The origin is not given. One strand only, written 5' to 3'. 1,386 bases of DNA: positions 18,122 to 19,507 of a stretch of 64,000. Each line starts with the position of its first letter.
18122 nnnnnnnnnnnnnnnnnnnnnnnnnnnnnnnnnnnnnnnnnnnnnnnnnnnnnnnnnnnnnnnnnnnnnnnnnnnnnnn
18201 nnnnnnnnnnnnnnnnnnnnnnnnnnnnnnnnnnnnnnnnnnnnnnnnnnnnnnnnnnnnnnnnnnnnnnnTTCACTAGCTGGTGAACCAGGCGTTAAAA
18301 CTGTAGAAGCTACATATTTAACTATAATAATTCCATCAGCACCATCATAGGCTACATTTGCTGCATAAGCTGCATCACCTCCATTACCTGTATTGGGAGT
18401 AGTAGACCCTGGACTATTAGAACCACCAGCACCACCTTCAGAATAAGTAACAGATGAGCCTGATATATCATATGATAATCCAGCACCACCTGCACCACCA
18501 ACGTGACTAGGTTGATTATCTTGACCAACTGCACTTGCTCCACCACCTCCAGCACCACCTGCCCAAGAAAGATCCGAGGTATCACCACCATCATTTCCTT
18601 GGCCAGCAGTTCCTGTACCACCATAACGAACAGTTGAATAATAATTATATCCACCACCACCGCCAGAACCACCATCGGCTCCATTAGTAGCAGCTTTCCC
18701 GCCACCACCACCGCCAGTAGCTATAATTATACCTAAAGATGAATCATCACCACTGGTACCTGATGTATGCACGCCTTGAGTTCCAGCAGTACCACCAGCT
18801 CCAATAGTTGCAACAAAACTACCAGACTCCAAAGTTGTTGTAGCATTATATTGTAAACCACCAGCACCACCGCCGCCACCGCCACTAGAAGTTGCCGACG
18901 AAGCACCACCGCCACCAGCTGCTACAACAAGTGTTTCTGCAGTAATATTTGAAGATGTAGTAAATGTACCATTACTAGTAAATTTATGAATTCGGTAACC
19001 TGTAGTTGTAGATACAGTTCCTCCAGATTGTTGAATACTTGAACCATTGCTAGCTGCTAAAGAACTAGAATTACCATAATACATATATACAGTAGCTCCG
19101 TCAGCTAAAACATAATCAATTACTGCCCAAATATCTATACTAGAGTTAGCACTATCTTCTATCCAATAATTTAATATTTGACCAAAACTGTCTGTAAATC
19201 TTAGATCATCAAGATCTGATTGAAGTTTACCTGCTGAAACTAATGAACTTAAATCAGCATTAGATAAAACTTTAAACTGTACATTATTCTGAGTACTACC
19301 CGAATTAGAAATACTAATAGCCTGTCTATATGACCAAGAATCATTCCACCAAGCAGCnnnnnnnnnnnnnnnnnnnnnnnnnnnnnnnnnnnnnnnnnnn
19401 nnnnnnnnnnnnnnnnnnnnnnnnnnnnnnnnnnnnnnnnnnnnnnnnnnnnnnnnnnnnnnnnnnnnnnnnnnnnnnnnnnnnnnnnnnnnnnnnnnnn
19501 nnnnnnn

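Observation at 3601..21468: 16-kb tandem array of three giant DUF2341 + multi-LamG surface proteins, translationally coupled to ligA and lying directly behind the pilus minor-pilin operon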

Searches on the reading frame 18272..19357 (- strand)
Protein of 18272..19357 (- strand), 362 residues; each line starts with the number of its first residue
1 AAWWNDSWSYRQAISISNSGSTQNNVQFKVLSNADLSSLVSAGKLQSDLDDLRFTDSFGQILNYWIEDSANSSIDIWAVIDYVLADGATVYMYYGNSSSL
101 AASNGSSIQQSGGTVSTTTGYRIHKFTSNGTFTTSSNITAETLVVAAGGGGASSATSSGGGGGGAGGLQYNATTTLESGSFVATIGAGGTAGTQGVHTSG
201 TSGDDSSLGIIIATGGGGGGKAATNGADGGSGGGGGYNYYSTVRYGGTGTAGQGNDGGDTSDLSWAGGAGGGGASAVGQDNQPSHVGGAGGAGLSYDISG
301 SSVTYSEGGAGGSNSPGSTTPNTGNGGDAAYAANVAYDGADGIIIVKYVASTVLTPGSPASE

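Call 88: predict_structure(alignment_id=A6)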
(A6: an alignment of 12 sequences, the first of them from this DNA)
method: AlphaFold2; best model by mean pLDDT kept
length: 362 residues; sequences in the alignment: 12
mean_pLDDT: 59.1   pTM: 0.56
mean pLDDT of the five models: 59.1, 55.4, 53.6, 49.9, 48.9
residues with pLDDT >= 90: 5; 70-90: 120; 50-70: 108; < 50: 129
segments of 3 or more residues with pLDDT < 50: 1-10, 96-108, 235-245, 258-334, 351-362
pLDDT, mean of each block of 10 residues (from residue 1): 38 60 68 74 66 69 67 73 67 53 45 66 82 79 81 61 70 80 88 73 87 78 62 47 46 47 39 34 38 33 32 31 30 56 80 33 24
secondary structure, 60 per line:
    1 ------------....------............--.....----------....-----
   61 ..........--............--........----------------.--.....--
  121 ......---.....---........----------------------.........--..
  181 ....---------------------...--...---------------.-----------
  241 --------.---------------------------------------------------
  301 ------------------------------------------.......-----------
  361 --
elements in order: E13-16 E23-34 H37-41 E52-55 E61-70 E73-84 E87-94 E114-118 E121-126 E130-134 E138-145 E168-176 E179-184 E206-208 E211-213 E343-349
